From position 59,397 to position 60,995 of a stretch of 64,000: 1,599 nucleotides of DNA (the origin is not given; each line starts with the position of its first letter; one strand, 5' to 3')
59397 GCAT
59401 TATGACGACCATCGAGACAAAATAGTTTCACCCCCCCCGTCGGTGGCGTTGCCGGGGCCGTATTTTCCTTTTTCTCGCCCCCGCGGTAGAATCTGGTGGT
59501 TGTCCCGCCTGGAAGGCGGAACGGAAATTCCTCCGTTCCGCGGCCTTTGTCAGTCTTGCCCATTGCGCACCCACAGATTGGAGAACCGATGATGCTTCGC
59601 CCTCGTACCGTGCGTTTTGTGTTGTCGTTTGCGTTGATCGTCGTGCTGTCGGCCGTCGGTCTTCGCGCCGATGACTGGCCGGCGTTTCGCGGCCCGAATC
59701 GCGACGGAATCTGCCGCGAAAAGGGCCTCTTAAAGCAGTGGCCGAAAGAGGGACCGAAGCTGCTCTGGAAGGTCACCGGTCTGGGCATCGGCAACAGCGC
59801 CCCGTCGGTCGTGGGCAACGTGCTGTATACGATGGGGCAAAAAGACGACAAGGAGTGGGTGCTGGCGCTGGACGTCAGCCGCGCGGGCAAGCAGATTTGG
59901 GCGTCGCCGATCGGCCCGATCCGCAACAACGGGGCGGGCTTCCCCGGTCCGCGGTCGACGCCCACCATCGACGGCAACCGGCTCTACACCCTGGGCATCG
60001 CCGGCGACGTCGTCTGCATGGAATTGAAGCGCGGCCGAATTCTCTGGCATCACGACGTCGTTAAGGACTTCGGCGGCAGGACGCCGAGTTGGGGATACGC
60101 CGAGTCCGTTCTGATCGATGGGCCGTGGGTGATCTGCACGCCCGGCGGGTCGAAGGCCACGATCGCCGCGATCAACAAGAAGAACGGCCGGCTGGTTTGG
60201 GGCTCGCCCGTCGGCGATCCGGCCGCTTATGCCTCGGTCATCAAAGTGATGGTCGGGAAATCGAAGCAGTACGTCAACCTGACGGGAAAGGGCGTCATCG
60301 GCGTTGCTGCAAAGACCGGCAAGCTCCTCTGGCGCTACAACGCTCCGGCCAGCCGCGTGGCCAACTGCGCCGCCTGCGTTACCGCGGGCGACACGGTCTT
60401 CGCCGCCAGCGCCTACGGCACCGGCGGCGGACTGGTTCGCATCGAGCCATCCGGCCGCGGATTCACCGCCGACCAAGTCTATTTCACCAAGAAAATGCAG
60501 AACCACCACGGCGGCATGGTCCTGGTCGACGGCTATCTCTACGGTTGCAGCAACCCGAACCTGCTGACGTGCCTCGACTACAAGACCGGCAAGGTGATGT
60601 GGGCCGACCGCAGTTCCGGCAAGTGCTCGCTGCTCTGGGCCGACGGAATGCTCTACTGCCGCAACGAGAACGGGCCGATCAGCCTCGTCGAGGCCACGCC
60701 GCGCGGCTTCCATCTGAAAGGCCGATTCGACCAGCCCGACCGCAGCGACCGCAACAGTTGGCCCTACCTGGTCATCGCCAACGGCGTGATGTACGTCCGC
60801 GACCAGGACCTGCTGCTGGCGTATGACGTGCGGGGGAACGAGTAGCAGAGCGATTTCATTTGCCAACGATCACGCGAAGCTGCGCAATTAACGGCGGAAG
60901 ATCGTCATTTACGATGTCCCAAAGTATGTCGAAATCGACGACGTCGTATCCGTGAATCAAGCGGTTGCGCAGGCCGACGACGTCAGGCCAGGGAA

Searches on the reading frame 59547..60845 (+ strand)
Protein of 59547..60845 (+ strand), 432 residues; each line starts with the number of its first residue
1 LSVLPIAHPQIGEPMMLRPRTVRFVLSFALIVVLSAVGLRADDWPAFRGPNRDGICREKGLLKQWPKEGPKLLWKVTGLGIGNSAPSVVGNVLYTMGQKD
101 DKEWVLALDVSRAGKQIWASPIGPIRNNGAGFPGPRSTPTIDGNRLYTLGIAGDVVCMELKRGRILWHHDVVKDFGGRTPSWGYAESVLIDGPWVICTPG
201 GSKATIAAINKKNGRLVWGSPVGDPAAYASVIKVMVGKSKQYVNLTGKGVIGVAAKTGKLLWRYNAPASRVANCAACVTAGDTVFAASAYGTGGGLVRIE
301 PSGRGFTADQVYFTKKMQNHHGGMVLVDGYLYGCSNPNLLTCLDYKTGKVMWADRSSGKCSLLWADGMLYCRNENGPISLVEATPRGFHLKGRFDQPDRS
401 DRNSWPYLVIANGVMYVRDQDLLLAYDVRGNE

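Call 6: find_encoding_contigs(protein=window:59589-60845:+, flank=10000, max_places=4)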
Protein window:59589-60845:+ (418 aa): no gene with exactly this product is on record in the collection.

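Call 9: search_protein_families(library=pfam, proteins=[window:59547-60845:+])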
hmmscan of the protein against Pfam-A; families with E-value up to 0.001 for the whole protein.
window:59547-60845:+ (432 aa): 4 families
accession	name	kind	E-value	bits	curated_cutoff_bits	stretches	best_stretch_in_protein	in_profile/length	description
PF13360.13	PQQ_2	-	8.9e-26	91.4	27.6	1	102-353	2-232/233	Outer membrane protein assembly factor BamB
PF01011.28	PQQ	-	4.6e-08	32.7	26.7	0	325-355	54-84/595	Glucose/ethanol/alcohol dehydrogenase, beta-propeller domain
PF13570.13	Beta-prop_ACSF4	-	1.1e-05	25.5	133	0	143-274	61-181/329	Beta-alanine-activating enzyme, beta-propeller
PF25293.1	Beta-prop_EMC1_N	-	0.00042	20.5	34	0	158-286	46-168/219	EMC1 N-terminal beta-propeller domain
